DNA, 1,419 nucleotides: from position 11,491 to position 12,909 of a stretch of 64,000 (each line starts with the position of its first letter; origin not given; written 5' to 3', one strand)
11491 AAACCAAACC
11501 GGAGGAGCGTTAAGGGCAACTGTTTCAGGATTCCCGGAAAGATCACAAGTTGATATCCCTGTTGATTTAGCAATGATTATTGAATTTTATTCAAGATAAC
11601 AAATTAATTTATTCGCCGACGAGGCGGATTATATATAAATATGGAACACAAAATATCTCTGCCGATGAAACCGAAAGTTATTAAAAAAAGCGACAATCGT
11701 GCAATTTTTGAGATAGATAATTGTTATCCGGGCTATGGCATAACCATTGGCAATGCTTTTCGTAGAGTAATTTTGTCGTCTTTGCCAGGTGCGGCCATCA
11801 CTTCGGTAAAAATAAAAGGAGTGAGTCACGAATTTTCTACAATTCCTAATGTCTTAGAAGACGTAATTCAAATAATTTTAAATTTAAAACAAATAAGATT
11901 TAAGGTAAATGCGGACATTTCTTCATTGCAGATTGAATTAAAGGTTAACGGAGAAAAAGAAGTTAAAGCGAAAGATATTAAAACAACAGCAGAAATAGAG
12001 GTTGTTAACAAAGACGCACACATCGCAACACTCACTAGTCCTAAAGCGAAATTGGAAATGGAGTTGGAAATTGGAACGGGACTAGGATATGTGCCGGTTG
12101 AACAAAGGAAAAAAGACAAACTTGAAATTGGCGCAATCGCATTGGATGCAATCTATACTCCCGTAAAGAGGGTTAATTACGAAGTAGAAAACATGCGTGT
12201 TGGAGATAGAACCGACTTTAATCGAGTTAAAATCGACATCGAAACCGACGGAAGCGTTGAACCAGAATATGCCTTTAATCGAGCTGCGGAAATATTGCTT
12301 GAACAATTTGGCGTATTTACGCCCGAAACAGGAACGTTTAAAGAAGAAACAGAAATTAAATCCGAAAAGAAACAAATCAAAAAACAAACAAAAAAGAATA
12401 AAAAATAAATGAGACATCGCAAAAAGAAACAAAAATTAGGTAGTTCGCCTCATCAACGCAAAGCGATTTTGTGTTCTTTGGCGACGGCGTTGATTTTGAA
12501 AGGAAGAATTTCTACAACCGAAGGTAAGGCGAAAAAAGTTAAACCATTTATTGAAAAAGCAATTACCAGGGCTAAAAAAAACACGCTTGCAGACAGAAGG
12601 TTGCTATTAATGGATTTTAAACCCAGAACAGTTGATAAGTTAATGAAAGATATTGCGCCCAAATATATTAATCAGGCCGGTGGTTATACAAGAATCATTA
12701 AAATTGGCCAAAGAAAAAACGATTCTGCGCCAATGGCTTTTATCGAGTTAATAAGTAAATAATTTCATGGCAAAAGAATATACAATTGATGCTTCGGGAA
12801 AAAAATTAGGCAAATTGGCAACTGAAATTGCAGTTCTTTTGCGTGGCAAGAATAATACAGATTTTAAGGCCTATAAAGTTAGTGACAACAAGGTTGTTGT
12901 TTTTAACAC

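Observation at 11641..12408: RNA polymerase alpha subunit lacks the entire C-terminal domain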

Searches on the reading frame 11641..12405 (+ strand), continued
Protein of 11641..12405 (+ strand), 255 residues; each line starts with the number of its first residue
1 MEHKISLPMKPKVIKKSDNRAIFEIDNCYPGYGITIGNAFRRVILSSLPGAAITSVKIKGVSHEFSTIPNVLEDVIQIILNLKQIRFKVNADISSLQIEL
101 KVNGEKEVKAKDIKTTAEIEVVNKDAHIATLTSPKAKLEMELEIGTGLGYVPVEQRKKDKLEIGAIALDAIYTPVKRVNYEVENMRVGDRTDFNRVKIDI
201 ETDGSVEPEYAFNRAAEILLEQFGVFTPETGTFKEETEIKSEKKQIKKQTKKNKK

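Call 54: find_homologous_proteins(query=A3, max_evalue=1e-10)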
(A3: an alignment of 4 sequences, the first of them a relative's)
Query A3 (4 sequences) (274 aa, profile of the alignment): 8000 proteins with E <= 1e-10 among 8000 candidates; the best 120 are listed.
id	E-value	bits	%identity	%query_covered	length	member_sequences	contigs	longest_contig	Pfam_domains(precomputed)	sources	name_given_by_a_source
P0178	2.9e-136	471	41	96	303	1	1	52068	PF01000.32,PF01193.30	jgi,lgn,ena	-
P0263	7.0e-134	463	40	100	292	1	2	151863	PF01000.32,PF01193.30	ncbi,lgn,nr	ncbi:MAG: DNA-directed RNA polymerase subunit alpha [Parcubacteria group bacterium]|nr:DNA-directed 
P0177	7.0e-131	454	100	100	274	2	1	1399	PF01000.32,PF01193.30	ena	-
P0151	8.0e-129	447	49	81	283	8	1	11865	PF01000.32,PF01193.30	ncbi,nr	ncbi:DNA-directed RNA polymerase subunit alpha [Patescibacteria group bacterium]|nr:DNA-directed RNA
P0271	6.1e-121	421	49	81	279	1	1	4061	PF01000.32,PF01193.30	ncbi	-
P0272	2.0e-120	419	50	81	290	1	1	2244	PF01000.32,PF01193.30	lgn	-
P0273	2.9e-120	419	45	99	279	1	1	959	PF01000.32,PF01193.30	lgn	-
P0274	3.1e-120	419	46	100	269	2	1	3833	PF01000.32,PF01193.30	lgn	-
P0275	4.7e-120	418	86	100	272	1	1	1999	PF01000.32,PF01193.30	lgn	-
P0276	1.5e-118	413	85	100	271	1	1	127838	PF01000.32,PF01193.30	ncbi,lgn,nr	ncbi:MAG: DNA-directed RNA polymerase subunit alpha [Candidatus Komeilibacteria bacterium]|nr:DNA-di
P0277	7.7e-116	404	78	99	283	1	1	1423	PF01000.32,PF01193.30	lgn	-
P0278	1.0e-113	397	44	99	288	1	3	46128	PF01000.32,PF01193.30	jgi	-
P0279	1.2e-113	397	50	99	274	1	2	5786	PF01000.32,PF01193.30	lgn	-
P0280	5.6e-113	395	51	99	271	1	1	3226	PF01000.32,PF01193.30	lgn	-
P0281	1.8e-112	393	49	93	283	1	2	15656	PF01000.32,PF01193.30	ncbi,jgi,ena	-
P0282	2.3e-112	393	45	93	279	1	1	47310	PF01000.32,PF01193.30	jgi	-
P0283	4.4e-112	392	48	93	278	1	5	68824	PF01000.32,PF01193.30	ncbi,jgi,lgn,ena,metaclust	metaclust:\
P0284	6.0e-112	391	52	80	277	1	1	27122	PF01000.32,PF01193.30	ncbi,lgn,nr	ncbi:MAG: DNA-directed RNA polymerase subunit alpha [Patescibacteria group bacterium]|nr:DNA-directe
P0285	7.0e-112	391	51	80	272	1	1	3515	PF01000.32,PF01193.30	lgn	-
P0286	3.7e-111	389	47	99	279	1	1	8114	PF01000.32,PF01193.30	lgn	-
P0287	4.8e-111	389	52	80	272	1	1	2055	PF01000.32,PF01193.30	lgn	-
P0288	1.7e-110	387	49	80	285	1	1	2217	PF01000.32,PF01193.30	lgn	-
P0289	1.9e-110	387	45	99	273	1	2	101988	PF01000.32,PF01193.30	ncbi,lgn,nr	ncbi:MAG: DNA-directed RNA polymerase subunit alpha [Patescibacteria group bacterium]|nr:DNA-directe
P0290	2.7e-110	386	48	99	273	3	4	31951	PF01000.32,PF01193.30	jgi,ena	jgi:DNA-directed RNA polymerase subunit alpha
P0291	2.9e-110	386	49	82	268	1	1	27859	PF01000.32,PF01193.30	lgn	-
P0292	3.6e-110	386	63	93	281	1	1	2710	PF01000.32,PF01193.30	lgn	-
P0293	4.3e-110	385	48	99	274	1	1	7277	PF01000.32,PF01193.30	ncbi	ncbi:MAG: DNA-directed RNA polymerase subunit alpha [Patescibacteria group bacterium]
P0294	4.7e-110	385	48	99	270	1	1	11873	PF01000.32,PF01193.30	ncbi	-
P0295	5.9e-110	385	47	99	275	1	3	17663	PF01000.32,PF01193.30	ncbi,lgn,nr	ncbi:DNA-directed RNA polymerase subunit alpha [Candidatus Falkowbacteria bacterium]|nr:DNA-directed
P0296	6.3e-110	385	51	80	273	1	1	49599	PF01000.32,PF01193.30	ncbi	ncbi:MAG: DNA-directed RNA polymerase subunit alpha [Candidatus Falkowbacteria bacterium]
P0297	6.5e-110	385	47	98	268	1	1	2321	PF01000.32,PF01193.30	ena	-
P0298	6.6e-110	385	49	100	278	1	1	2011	PF01000.32,PF01193.30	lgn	-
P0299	7.6e-110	385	62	92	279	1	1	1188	PF01000.32,PF01193.30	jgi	-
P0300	7.7e-110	385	60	82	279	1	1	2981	PF01000.32,PF01193.30,PF13656.12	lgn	-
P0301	7.7e-110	385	45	99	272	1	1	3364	PF01000.32,PF01193.30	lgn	-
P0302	9.7e-110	384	50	99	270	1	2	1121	PF01000.32,PF01193.30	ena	-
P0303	1.1e-109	384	44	88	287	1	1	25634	PF01000.32,PF01193.30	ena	-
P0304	1.3e-109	384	48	99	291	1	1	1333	PF01000.32,PF01193.30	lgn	-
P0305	1.6e-109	384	63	100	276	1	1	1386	PF01000.32,PF01193.30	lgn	-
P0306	2.3e-109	383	50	80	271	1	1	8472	PF01000.32,PF01193.30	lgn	-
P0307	2.4e-109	383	48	80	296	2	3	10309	PF01000.32,PF01193.30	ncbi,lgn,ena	-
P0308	2.5e-109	383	46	99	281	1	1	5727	PF01000.32,PF01193.30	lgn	-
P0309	4.9e-109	382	49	80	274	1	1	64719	PF01000.32,PF01193.30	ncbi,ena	-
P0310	5.2e-109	382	41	99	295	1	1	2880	PF01000.32,PF01193.30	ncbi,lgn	ncbi:MAG: DNA-directed RNA polymerase subunit alpha [Patescibacteria group bacterium]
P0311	5.6e-109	382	48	99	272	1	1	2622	PF01000.32,PF01193.30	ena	-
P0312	6.1e-109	382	58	100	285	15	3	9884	PF01000.32,PF01193.30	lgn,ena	-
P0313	8.2e-109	381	50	79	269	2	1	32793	PF01000.32,PF01193.30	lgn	-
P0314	9.1e-109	381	49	80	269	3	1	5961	PF01000.32,PF01193.30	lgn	-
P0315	9.4e-109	381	48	93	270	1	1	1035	PF01000.32,PF01193.30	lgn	-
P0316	1.2e-108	381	46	99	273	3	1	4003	PF01000.32,PF01193.30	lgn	-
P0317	1.3e-108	380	47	99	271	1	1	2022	PF01000.32,PF01193.30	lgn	-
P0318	1.8e-108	380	52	98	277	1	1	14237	PF01000.32,PF01193.30,PF13656.12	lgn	-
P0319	2.1e-108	380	48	99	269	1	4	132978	PF01000.32,PF01193.30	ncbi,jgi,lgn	jgi:DNA-directed RNA polymerase subunit alpha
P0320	2.6e-108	380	64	99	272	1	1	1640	PF01000.32,PF01193.30,PF13656.12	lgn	-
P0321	2.6e-108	380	51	89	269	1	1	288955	PF01000.32,PF01193.30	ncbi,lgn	-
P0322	2.8e-108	379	57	81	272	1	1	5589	PF01000.32,PF01193.30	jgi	jgi:DNA-directed RNA polymerase subunit alpha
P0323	3.1e-108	379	49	99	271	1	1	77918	PF01000.32,PF01193.30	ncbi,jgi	ncbi:MAG: DNA-directed RNA polymerase subunit alpha [Patescibacteria group bacterium]|jgi:DNA-direct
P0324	3.1e-108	379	61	99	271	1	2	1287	PF01000.32,PF01193.30,PF13656.12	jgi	-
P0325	3.5e-108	379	45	100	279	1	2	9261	PF01000.32,PF01193.30,PF13656.12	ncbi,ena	-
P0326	3.5e-108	379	48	99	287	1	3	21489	PF01000.32,PF01193.30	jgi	jgi:DNA-directed RNA polymerase subunit alpha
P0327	3.7e-108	379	49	99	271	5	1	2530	PF01000.32,PF01193.30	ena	-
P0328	3.7e-108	379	48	99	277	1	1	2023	PF01000.32,PF01193.30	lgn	-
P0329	4.2e-108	379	67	81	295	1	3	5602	PF01000.32,PF01193.30,PF13656.12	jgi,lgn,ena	-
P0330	4.5e-108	379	59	82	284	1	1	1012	PF01000.32,PF01193.30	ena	-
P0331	5.3e-108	379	45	99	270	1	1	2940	PF01000.32,PF01193.30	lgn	-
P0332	7.4e-108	378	63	88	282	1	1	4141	PF01000.32,PF01193.30,PF13656.12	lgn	-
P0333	7.7e-108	378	50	99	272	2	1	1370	PF01000.32,PF01193.30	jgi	-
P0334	7.7e-108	378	48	80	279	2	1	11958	PF01000.32,PF01193.30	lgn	-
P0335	8.5e-108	378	67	83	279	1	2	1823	PF01000.32,PF01193.30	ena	-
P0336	9.1e-108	378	49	99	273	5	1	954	PF01000.32,PF01193.30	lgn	-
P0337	1.3e-107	377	49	100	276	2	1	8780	PF01000.32,PF01193.30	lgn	-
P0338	1.4e-107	377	52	81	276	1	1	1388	PF01000.32,PF01193.30,PF13656.12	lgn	-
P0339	1.6e-107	377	61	100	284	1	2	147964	PF01000.32,PF01193.30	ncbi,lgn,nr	ncbi:MAG: DNA-directed RNA polymerase subunit alpha [Candidatus Komeilibacteria bacterium]|nr:DNA-di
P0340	1.8e-107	377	48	80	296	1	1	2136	PF01000.32,PF01193.30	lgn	-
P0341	2.0e-107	377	50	80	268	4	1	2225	PF01000.32,PF01193.30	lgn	-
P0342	2.5e-107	376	47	99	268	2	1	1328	PF01000.32,PF01193.30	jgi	jgi:DNA-directed RNA polymerase subunit alpha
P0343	2.5e-107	376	47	99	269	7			PF01000.32,PF01193.30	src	-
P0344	2.9e-107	376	46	93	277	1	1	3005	PF01000.32,PF01193.30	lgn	-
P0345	3.0e-107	376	51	99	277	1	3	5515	PF01000.32,PF01193.30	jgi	jgi:DNA-directed RNA polymerase subunit alpha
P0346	3.2e-107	376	42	93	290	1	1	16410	PF01000.32,PF01193.30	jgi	jgi:DNA-directed RNA polymerase subunit alpha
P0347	3.4e-107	376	48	99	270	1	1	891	PF01000.32,PF01193.30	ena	-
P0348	3.8e-107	376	47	82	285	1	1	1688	PF01000.32,PF01193.30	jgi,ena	-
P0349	4.1e-107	376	50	99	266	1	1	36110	PF01000.32,PF01193.30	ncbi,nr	ncbi:MAG: DNA-directed RNA polymerase subunit alpha [Patescibacteria group bacterium]|nr:DNA-directe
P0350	5.2e-107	375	50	99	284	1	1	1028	PF01000.32,PF01193.30,PF13656.12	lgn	-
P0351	5.8e-107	375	47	100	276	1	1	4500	PF01000.32,PF01193.30,PF13656.12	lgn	-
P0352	6.2e-107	375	56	81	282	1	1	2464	PF01000.32,PF01193.30,PF13656.12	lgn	-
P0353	6.4e-107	375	45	99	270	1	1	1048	PF01000.32,PF01193.30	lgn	-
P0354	6.4e-107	375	48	99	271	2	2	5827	PF01000.32,PF01193.30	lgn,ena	-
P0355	6.7e-107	375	47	99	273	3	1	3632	PF01000.32,PF01193.30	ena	-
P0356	7.1e-107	375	60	99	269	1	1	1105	PF01000.32,PF01193.30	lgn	-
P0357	7.4e-107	375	62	100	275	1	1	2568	PF01000.32,PF01193.30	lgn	-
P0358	7.5e-107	375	49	98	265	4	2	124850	PF01000.32,PF01193.30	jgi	-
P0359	7.6e-107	375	46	93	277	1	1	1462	PF01000.32,PF01193.30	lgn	-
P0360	8.1e-107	375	46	99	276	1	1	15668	PF01000.32,PF01193.30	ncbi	-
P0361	8.2e-107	375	49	80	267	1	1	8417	PF01000.32,PF01193.30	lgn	-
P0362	1.2e-106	374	51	100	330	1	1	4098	PF01000.32,PF01193.30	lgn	-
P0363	1.2e-106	374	48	98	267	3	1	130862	PF01000.32,PF01193.30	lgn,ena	-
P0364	1.3e-106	374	42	94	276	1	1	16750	PF01000.32,PF01193.30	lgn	-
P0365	1.4e-106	374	44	99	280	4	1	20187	PF01000.32,PF01193.30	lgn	-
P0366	1.4e-106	374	45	99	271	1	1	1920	PF01000.32,PF01193.30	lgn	-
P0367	1.4e-106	374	47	82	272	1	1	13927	PF01000.32,PF01193.30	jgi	jgi:DNA-directed RNA polymerase subunit alpha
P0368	1.5e-106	374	63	94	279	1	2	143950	PF01000.32,PF01193.30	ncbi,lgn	-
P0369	1.8e-106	373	47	81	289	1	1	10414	PF01000.32,PF01193.30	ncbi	ncbi:DNA-directed RNA polymerase subunit alpha [Patescibacteria group bacterium]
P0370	1.9e-106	373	45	99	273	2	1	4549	PF01000.32,PF01193.30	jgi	jgi:DNA-directed RNA polymerase subunit alpha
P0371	2.0e-106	373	47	99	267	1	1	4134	PF01000.32,PF01193.30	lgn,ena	-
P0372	2.0e-106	373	47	93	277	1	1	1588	PF01000.32,PF01193.30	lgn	-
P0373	2.2e-106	373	45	93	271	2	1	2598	PF01000.32,PF01193.30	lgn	-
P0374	2.2e-106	373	49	98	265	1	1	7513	PF01000.32,PF01193.30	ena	-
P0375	2.4e-106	373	45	99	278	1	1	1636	PF01000.32,PF01193.30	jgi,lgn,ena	-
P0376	2.9e-106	373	51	99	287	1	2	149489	PF01000.32,PF01193.30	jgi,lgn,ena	-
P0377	3.0e-106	373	49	90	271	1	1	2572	PF01000.32,PF01193.30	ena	-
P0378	3.1e-106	373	48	90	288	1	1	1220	PF01000.32,PF01193.30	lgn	-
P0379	3.3e-106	373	44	99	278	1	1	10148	PF01000.32,PF01193.30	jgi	jgi:DNA-directed RNA polymerase subunit alpha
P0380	3.4e-106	373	59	100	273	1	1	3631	PF01000.32,PF01193.30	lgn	-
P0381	3.8e-106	372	47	100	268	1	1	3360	PF01000.32,PF01193.30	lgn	-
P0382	3.8e-106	372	47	98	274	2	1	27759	PF01000.32,PF01193.30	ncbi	-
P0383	4.7e-106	372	44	99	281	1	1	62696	PF01000.32,PF01193.30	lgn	-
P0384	4.7e-106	372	47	80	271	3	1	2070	PF01000.32,PF01193.30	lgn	-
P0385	5.2e-106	372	49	98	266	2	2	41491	PF01000.32,PF01193.30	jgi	-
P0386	5.5e-106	372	50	80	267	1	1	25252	PF01000.32,PF01193.30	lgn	-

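Call 60: find_encoding_contigs(protein=P0059, flank=10000, max_places=2)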
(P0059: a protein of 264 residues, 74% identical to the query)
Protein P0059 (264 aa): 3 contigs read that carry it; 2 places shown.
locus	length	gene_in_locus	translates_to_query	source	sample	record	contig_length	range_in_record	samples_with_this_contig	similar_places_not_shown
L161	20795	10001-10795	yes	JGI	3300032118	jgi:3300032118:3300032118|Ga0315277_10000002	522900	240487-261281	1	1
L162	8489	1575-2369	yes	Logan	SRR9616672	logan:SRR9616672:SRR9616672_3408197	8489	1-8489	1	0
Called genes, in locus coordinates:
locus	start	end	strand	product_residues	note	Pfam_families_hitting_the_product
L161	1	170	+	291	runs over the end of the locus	-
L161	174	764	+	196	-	PF00226:DnaJ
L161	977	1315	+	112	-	-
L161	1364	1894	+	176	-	-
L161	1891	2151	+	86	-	-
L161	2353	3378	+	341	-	PF00764:Arginosuc_synth (weak), PF02540:NAD_synthase (faint), PF03054:tRNA_Me_trans, PF06508:QueC (faint), PF20259:tRNA_Me_trans_M, PF20258:tRNA_Me_trans_C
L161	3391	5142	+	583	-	PF01411:tRNA-synt_2c, PF07973:tRNA_SAD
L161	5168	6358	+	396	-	PF11104:PilM_2, PF06723:MreB_Mbl (faint), PF14450:FtsA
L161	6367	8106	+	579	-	PF21110:GlxA (weak)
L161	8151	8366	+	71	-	PF01176:eIF-1a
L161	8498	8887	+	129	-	PF00416:Ribosomal_S13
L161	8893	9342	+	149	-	PF00411:Ribosomal_S11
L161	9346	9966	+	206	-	PF00163:Ribosomal_S4, PF01479:S4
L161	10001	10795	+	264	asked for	PF01193:RNA_pol_L, PF01000:RNA_pol_A_bac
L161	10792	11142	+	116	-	PF01196:Ribosomal_L17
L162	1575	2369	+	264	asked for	PF01193:RNA_pol_L, PF01000:RNA_pol_A_bac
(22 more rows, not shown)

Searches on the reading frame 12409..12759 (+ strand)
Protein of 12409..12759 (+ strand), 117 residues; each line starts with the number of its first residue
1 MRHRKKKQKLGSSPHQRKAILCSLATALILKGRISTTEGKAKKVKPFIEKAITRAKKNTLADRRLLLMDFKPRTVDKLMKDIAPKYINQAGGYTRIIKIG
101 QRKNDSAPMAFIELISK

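Call 4: search_protein_families(library=pfam, proteins=[window:12409-12759:+], max_evalue=1)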
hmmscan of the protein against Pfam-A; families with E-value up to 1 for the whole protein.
window:12409-12759:+ (117 aa): 2 families
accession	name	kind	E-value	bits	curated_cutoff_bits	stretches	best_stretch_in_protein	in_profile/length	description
PF01196.24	Ribosomal_L17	-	1.4e-30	106.5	27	1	22-115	3-97/97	Ribosomal protein L17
PF00333.26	Ribosomal_S5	-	0.0065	16.9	27.1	1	31-58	33-60/65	Ribosomal protein S5, N-terminal domain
